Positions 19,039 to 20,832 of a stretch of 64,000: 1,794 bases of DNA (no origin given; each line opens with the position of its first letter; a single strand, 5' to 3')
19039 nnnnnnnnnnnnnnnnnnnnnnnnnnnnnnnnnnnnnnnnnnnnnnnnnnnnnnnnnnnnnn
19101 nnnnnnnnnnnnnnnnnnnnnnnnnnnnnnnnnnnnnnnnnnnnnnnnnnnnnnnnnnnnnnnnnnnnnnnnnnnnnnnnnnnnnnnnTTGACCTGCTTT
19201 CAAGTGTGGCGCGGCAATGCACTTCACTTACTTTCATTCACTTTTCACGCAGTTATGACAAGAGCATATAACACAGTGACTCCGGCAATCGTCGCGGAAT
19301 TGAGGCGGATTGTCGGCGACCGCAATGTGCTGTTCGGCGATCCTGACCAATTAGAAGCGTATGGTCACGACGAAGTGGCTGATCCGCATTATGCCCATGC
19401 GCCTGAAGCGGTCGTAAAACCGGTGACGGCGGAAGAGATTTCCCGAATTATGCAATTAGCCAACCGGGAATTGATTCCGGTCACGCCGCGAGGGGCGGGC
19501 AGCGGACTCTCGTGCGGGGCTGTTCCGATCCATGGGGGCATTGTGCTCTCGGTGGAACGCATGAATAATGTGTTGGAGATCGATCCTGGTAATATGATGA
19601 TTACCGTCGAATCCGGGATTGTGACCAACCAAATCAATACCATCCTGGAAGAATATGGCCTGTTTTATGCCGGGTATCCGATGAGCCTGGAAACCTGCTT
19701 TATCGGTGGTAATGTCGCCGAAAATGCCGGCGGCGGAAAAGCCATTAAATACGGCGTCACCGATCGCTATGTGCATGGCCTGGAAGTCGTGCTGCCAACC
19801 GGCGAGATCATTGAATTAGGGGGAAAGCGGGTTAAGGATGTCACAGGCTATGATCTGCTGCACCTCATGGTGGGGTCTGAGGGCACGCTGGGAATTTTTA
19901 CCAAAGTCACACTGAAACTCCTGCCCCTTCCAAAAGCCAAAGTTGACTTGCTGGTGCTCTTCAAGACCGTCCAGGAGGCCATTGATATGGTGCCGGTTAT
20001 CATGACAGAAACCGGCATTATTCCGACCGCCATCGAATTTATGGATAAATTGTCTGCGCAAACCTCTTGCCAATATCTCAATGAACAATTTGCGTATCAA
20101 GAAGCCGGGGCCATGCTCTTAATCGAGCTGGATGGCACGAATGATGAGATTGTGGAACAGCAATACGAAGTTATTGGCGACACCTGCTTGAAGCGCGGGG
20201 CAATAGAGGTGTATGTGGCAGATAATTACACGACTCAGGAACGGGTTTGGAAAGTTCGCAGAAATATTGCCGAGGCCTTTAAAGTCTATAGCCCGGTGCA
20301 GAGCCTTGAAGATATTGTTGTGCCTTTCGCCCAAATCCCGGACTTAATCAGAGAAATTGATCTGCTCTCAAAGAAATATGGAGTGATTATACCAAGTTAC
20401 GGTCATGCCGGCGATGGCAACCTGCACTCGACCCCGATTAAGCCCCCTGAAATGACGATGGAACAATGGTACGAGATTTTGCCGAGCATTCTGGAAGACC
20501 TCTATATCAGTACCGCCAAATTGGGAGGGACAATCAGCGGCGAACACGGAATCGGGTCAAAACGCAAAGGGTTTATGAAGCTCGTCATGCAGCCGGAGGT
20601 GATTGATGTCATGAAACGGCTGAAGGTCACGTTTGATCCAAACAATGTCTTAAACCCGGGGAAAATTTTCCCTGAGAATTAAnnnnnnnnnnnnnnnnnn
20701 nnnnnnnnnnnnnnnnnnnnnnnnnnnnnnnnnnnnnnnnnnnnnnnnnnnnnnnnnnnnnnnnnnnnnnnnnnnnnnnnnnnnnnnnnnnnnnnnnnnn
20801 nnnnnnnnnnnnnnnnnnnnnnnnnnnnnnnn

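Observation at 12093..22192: Complete EtfAB-dependent (electron-confurcating type) lactate utilisation cluster under a sigma-54 two-component system, with recognisable -24/-12 promoter and enhancer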

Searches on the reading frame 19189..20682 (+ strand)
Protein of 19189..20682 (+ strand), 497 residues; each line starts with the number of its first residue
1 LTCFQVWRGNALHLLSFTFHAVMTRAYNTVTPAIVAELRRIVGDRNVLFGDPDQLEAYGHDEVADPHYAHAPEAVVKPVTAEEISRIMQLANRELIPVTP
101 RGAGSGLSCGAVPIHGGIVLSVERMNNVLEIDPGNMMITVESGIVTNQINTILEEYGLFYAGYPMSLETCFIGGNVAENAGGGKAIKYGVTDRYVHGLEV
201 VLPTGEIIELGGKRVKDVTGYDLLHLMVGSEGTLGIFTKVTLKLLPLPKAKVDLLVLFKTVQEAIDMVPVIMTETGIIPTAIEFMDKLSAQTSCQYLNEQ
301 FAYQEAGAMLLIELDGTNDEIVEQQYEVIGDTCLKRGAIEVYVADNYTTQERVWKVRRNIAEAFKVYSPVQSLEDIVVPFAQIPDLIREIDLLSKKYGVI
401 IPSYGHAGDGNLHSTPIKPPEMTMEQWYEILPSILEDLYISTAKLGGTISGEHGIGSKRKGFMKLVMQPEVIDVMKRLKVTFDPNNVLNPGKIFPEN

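Call 3: search_protein_families(library=pfam, proteins=[window:19189-20682:+])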
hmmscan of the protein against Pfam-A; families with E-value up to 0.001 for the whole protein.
window:19189-20682:+ (497 aa): 2 families
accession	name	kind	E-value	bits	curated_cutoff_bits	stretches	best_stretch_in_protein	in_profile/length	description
PF02913.24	FAD-oxidase_C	-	5.1e-58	197.1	21.2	1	248-493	2-248/248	FAD linked oxidases, C-terminal domain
PF01565.28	FAD_binding_4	-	2.6e-39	134.6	26.4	1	72-211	1-139/139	FAD binding domain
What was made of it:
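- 19255..20682 (+): FAD-dependent, GlcD-type lactate dehydrogenase, 475 aa. FAD_binding_4 + FAD-oxidase_C (call 3).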

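Call 4: search_protein_families(library=ncbifam, proteins=[window:19189-20682:+])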
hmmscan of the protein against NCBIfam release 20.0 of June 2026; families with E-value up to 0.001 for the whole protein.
window:19189-20682:+ (497 aa): 12 families
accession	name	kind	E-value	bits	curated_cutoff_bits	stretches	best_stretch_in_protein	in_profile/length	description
TIGR00387.1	glcD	equivalog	4.6e-122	407.8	567.9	1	75-492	1-413/413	glycolate oxidase subunit GlcD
NF008408.0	PRK11230.1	equivalog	9.2e-87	291.6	897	1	32-495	19-473/499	glycolate oxidase subunit GlcD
NF049975.1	2HglutDHaseYdiJ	equivalog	1.1e-46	159.2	1350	2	216-494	250-540/1018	D-2-hydroxyglutarate dehydrogenase YdiJ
NF008439.0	PRK11282.1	equivalog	4.4e-30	104.7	284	1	84-270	11-195/358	glycolate oxidase subunit GlcE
TIGR01678.1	FAD_lactone_ox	subfamily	1.2e-15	57.3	396.8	1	68-247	11-181/438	sugar 1,4-lactone oxidase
TIGR01679.1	bact_FAD_ox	subfamily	8.6e-12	44.7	292.25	1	71-247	11-175/419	FAD-linked oxidoreductase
TIGR01676.1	GLDHase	equivalog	6.5e-10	38.4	458.25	1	75-243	65-224/541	L-galactonolactone dehydrogenase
NF041227.1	BagG_FevA2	exception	2.9e-09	36.1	850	1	23-249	1-212/455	bagremycin/ferroverdin biosynthesis FAD-dependent oxygenase BagG/FevA2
TIGR01677.1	pln_FAD_oxido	subfamily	6.8e-09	34.7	383.1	1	74-252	36-219/560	FAD-dependent oxidoreductase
NF041226.1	BagK_FevA1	equivalog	3.5e-08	32.3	800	1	56-250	29-209/453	bagremycin/ferroverdin biosynthesis FAD-dependent oxygenase BagK/FevA1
NF053785.1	DcplphribOxDprE1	equivalog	3.8e-08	33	500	1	74-250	17-186/449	decaprenylphosphoryl-beta-D-ribose oxidase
NF010480.0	PRK13905.1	equivalog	4.4e-06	25.8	259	1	73-211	35-165/303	UDP-N-acetylmuramate dehydrogenase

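Call 8: search_solved_structures(query=window:19189-20682:+, show_alignments=1)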
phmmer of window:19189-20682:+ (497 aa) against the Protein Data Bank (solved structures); distinct sequences matched with E-value up to 0.001: 65 (the best 60 are shown).
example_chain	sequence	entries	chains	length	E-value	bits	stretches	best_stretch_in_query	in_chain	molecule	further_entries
7qh2_C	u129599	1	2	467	1.3e-103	350.3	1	27-493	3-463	Lactate dehydrogenase (NAD(+),ferredoxin) subunit LctD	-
9qgz_A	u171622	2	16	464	4.2e-75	256.3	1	32-494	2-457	Glycolate oxidase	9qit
3pm9_A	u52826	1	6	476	8.2e-68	232.2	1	29-493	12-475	Putative oxidoreductase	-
8jdc_A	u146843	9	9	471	3e-61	210.6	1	34-493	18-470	Probable D-lactate dehydrogenase, mitochondrial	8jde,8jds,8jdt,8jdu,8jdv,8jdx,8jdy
8jdb_A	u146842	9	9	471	7.2e-60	206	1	34-493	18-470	Probable D-lactate dehydrogenase, mitochondrial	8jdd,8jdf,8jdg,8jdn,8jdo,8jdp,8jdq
6lpn_A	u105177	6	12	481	9.3e-56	192.5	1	25-496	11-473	D-2-hydroxyglutarate dehydrogenase, mitochondrial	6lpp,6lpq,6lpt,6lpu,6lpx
2uuu_A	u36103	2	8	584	3.6e-29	104.8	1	69-302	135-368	ALKYLDIHYDROXYACETONEPHOSPHATE SYNTHASE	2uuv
4bby_A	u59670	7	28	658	8.2e-26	93.7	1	68-288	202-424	ALKYLDIHYDROXYACETONEPHOSPHATE SYNTHASE, PEROXISOMAL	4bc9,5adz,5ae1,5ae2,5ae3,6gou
4bca_A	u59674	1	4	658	8.2e-26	93.7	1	68-288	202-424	ALKYLDIHYDROXYACETONEPHOSPHATE SYNTHASE, PEROXISOMAL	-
4bc7_A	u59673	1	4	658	8.2e-26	93.7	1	68-288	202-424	ALKYLDIHYDROXYACETONEPHOSPHATE SYNTHASE, PEROXISOMAL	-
6v42_A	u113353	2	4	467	3.3e-19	71.9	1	67-283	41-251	FAD/FMN-containing dehydrogenase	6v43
1dii_A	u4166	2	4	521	2e-17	66.1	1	35-300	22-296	P-CRESOL METHYLHYDROXYLASE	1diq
1wve_A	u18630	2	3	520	2.1e-17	66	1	35-300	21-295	4-cresol dehydrogenase [hydroxylating] flavoprotein subunit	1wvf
9ffk_A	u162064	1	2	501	2.6e-16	62.4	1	38-262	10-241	FAD-binding oxidoreductase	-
5fxd_A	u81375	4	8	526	2.7e-16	62.3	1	34-272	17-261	PROBABLE VANILLYL-ALCOHOL OXIDASE | EUGENOL OXIDASE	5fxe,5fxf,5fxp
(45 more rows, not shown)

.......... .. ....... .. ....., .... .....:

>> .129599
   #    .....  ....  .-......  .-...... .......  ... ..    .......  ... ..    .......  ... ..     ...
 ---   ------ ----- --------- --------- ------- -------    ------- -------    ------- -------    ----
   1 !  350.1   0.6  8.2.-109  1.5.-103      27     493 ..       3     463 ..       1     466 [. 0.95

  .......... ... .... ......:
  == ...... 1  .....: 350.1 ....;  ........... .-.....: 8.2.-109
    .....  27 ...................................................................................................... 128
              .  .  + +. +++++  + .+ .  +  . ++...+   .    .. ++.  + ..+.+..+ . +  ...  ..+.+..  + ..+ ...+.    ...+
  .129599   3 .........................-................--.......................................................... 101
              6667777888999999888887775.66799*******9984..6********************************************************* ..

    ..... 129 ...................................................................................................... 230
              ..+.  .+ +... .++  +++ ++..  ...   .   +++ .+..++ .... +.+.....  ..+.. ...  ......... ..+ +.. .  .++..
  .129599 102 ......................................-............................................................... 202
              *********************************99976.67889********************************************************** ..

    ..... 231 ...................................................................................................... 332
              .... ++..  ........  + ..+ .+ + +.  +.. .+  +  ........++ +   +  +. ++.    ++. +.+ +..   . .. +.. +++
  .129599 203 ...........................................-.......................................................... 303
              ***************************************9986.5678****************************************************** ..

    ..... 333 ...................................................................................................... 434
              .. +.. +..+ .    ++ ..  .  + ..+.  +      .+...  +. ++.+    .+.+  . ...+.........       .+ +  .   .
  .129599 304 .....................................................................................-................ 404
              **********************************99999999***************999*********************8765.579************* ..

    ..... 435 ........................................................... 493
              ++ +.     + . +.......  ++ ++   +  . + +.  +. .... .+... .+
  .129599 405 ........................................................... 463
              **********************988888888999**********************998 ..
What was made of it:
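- On Electron-confurcating Ldh-EtfAB (A. woodii LctBCD type): All five positions are identical (call 8).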

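Call 75: find_related_loci(query=window:19255-20682:+, collection=metagenome_contigs, flank=10000)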
Query window:19255-20682:+ (475 aa) in metagenome_contigs; peptide patterns used: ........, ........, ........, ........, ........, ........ (x = any residue, [..] = any of these).
600 stretches matched a pattern (row limit reached: there are more); 473 encode a relative of the query (tblastn E <= 1e-3); the best 80 are kept; 80 distinct loci.
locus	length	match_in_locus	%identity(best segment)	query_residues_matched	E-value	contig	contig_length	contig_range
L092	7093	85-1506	77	1-474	0e+0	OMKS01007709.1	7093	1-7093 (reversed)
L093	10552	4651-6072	76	1-474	0e+0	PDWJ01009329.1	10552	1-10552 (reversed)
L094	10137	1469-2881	72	5-475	0e+0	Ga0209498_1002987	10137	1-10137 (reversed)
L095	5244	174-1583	72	5-474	0e+0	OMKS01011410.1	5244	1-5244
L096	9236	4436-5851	71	1-473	0e+0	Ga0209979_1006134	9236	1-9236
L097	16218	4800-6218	70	3-475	0e+0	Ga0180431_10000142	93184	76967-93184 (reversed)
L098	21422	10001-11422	71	1-475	0e+0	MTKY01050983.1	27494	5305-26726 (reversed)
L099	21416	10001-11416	70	1-473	0e+0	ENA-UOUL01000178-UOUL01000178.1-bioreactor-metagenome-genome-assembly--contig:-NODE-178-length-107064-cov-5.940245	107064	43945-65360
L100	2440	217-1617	69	5-472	0e+0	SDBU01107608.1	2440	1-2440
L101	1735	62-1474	67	1-472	0e+0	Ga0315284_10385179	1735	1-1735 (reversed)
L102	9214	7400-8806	71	5-473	0e+0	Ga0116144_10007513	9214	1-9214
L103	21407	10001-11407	72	5-473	0e+0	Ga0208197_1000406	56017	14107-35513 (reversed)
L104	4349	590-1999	69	5-474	0e+0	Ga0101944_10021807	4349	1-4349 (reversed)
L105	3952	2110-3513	66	5-472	0e+0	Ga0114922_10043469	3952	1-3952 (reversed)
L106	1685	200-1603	65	5-472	0e+0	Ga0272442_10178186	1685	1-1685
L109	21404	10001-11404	68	5-472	0e+0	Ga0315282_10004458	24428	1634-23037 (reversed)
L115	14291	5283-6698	64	1-472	0e+0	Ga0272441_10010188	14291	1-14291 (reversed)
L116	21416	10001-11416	67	1-472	0e+0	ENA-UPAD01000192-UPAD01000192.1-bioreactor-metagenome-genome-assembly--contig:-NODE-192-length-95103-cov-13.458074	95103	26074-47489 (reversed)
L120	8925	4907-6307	69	5-472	0e+0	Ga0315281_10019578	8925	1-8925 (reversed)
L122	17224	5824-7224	68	5-472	0e+0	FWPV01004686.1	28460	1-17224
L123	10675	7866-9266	69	5-472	0e+0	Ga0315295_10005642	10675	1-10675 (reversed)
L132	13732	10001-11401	68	5-472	0e+0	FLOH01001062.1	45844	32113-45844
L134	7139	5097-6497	67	5-472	0e+0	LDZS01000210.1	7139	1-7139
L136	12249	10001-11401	67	5-472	0e+0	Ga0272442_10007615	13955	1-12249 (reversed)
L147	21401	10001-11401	67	5-472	0e+0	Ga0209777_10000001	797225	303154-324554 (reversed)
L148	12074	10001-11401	67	5-472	0e+0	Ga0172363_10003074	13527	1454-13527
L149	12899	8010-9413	66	5-472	0e+0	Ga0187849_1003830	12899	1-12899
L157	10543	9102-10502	67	5-472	0e+0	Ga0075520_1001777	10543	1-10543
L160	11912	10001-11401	66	5-472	0e+0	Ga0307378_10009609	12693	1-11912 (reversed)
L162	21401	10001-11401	64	5-472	0e+0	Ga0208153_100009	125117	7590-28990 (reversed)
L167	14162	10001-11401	66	5-472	0e+0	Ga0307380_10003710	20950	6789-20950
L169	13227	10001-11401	66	5-472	0e+0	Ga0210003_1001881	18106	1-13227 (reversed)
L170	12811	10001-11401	66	5-472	0e+0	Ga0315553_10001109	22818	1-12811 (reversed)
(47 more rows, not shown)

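Call 78: search_protein_families(library=pfam, max_evalue=0.00001, proteins=[L097:1385-2422:-, L098:7029-8126:+, L099:5295-6926:-, L109:5919-7448:+, L115:1282-3369:+, L116:6260-7591:+, L120:1705-2391:-, L122:3086-3991:+, L123:4581-5267:-, L132:6601-7935:+])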
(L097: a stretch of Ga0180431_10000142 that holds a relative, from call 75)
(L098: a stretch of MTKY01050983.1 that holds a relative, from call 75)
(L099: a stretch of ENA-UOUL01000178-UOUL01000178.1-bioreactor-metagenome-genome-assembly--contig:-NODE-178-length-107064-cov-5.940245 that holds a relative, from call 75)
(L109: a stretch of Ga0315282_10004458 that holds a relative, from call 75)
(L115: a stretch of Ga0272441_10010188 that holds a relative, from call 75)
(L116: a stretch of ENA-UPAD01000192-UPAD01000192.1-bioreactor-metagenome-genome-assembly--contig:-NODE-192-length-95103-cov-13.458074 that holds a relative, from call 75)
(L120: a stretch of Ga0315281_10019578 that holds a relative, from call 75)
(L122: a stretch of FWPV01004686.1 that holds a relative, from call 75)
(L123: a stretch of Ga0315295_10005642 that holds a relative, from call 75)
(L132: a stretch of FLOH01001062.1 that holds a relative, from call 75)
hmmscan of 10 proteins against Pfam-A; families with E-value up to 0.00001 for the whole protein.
L097:1385-2422:- (345 aa): 1 family
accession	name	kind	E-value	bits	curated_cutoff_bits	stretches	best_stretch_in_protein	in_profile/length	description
PF01380.27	SIS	-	2.4e-32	111.9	25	2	41-163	8-130/131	SIS domain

L098:7029-8126:+ (365 aa): 0 families

L099:5295-6926:- (543 aa): 3 families
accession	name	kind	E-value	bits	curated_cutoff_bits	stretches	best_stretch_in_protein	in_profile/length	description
PF00295.23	Glyco_hydro_28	-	3e-26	92.7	22.9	1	83-397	14-311/324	Glycosyl hydrolases family 28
PF12708.12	Pect-lyase_RHGA_epim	-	8.3e-10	39.3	27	1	45-288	3-209/213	Rhamnogalacturonase A/epimerase, pectate lyase-like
PF13229.12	Beta_helix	-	2.3e-06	27.8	25.9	0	215-314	2-90/158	Right handed beta helix region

L109:5919-7448:+ (509 aa): 2 families
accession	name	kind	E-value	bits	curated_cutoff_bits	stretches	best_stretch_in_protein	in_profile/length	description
PF02602.20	HEM4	-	4.3e-64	216.2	27.5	1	269-498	3-230/231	Uroporphyrinogen-III synthase HemD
PF00590.25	TP_methylase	-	1.2e-56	192.5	27.8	1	5-217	1-211/212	Tetrapyrrole (Corrin/Porphyrin) Methylases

L115:1282-3369:+ (695 aa): 1 family
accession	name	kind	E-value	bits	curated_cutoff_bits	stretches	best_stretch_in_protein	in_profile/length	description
PF12228.14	DUF3604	-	1.9e-09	37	20.4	0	261-328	112-180/591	Protein of unknown function (DUF3604)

L116:6260-7591:+ (443 aa): 4 families
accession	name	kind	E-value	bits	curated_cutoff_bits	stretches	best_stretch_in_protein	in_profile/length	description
PF01512.22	Complex1_51K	-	6.5e-45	153.1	31.2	1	10-151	1-149/150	Nuo51 FMN-binding domain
PF13534.11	Fer4_17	-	1.7e-14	54.5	22.2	1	253-315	1-61/61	4Fe-4S dicluster domain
PF13375.12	RnfC_N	-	3.4e-12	46.7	25.6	1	380-441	28-88/101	RnfC Barrel sandwich hybrid domain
PF10531.15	SLBB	-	6.4e-12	45.6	27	1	164-209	2-53/55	SLBB domain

L120:1705-2391:- (228 aa): 0 families

L122:3086-3991:+ (301 aa): 1 family
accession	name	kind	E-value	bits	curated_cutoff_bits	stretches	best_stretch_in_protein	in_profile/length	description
PF01261.30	AP_endonuc_2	-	1.4e-20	74.5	31.1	1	73-276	41-230/249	Xylose isomerase-like TIM barrel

L123:4581-5267:- (228 aa): 0 families

L132:6601-7935:+ (444 aa): 2 families
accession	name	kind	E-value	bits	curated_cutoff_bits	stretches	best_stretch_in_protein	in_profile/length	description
PF02447.22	GntP_permease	-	6.7e-94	315.5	22.5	1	7-441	2-439/440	GntP family permease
PF03600.22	CitMHS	-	9.4e-08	32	31.9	1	17-389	1-336/336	Citrate transporter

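Call 79: search_protein_families(library=pfam, max_evalue=0.00001, proteins=[L136:6926-7831:+, L147:6501-7613:-, L148:6840-8072:+, L149:4218-5993:+, L157:5773-6489:+, L160:5948-6688:+, L162:5065-5775:+, L167:5361-6515:+, L169:4832-6076:+, L170:6045-7874:+])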
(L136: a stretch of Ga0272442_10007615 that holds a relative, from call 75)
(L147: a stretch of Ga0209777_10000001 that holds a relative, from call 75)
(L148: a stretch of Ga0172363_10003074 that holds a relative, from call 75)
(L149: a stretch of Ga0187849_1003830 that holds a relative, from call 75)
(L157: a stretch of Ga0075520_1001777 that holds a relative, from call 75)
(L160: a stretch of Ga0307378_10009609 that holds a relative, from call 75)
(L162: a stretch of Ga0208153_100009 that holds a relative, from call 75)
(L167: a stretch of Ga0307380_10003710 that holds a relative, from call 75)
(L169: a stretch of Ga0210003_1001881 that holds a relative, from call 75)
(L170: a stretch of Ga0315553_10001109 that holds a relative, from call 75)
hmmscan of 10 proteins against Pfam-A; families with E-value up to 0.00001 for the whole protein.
L136:6926-7831:+ (301 aa): 1 family
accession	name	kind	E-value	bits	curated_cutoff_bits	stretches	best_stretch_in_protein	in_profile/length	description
PF01261.30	AP_endonuc_2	-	9.2e-20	71.8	31.1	1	42-254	9-216/249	Xylose isomerase-like TIM barrel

L147:6501-7613:- (370 aa): 3 families
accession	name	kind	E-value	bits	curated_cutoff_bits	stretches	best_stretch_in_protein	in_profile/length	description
PF13378.12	MR_MLE_C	-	7.6e-56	189.7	29.4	1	146-359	2-218/219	Enolase C-terminal domain-like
PF02746.21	MR_MLE_N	-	3e-12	47.2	22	1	21-126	15-117/117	Mandelate racemase / muconate lactonizing enzyme, N-terminal domain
PF07476.17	MAAL_C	-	8.4e-08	32.1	27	1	237-313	138-215/249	Methylaspartate ammonia-lyase C-terminus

L148:6840-8072:+ (410 aa): 0 families

L149:4218-5993:+ (591 aa): 1 family
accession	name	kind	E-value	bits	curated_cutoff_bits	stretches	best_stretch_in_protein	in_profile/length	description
PF02652.20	Lactate_perm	-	2.5e-187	624.2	27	1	15-527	1-522/522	L-lactate permease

L157:5773-6489:+ (238 aa): 4 families
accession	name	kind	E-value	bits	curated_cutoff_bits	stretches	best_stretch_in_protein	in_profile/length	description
PF04131.20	NanE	-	4.1e-56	189.7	27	1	34-230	1-191/192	Putative N-acetylmannosamine-6-phosphate epimerase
PF01207.24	Dus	-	2.8e-06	27.1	20.4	0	156-222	156-225/311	Dihydrouridine synthase (Dus)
PF00977.27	His_biosynth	-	5.3e-06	26.5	23.6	0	167-225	57-116/228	Histidine biosynthesis protein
PF05690.20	ThiG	-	8.5e-06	25.7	23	0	171-217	163-209/247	Thiazole biosynthesis protein ThiG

L160:5948-6688:+ (246 aa): 0 families

L162:5065-5775:+ (236 aa): 2 families
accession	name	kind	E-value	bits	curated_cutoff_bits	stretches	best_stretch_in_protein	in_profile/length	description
PF07729.17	FCD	-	1.3e-28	100.4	24.3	1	99-224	1-124/125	FCD domain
PF00392.27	GntR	-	9.2e-21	73.7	27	1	12-74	2-64/64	Bacterial regulatory proteins, gntR family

L167:5361-6515:+ (384 aa): 4 families
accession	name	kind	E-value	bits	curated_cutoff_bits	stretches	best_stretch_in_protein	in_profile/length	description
PF00155.27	Aminotran_1_2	-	8.2e-76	256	19.7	1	31-378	4-361/361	Aminotransferase class I and II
PF01041.23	DegT_DnrJ_EryC1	-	7.3e-09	35.7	19.8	1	92-200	43-145/360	DegT/DnrJ/EryC1/StrS aminotransferase family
PF01053.26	Cys_Met_Meta_PP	-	2.7e-08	33.2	27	1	92-205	71-178/381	Cys/Met metabolism PLP-dependent enzyme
PF00266.25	Aminotran_5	-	1e-06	28.4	21.5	1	83-202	56-177/371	Aminotransferase class-V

L169:4832-6076:+ (414 aa): 3 families
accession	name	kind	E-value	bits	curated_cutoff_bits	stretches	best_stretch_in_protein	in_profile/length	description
PF00113.28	Enolase_C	-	9.4e-87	291.5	21.5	1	139-414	3-290/296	Enolase, C-terminal TIM barrel domain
PF03952.21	Enolase_N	-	1.5e-48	164.7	35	1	3-132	1-131/131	Enolase, N-terminal domain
PF13378.12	MR_MLE_C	-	5.3e-07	30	29.4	1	263-378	60-173/219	Enolase C-terminal domain-like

L170:6045-7874:+ (609 aa): 1 family
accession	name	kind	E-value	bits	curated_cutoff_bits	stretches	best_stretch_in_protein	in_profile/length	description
PF22645.1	GKRP_SIS_N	-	2e-10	40.8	27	1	90-200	8-108/113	Glucokinase regulatory protein N-terminal SIS domain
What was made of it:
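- On lct operon with GntR-type LctA regulator: A GntR/FCD gene is present in the metagenomic locus L162 (call 79).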
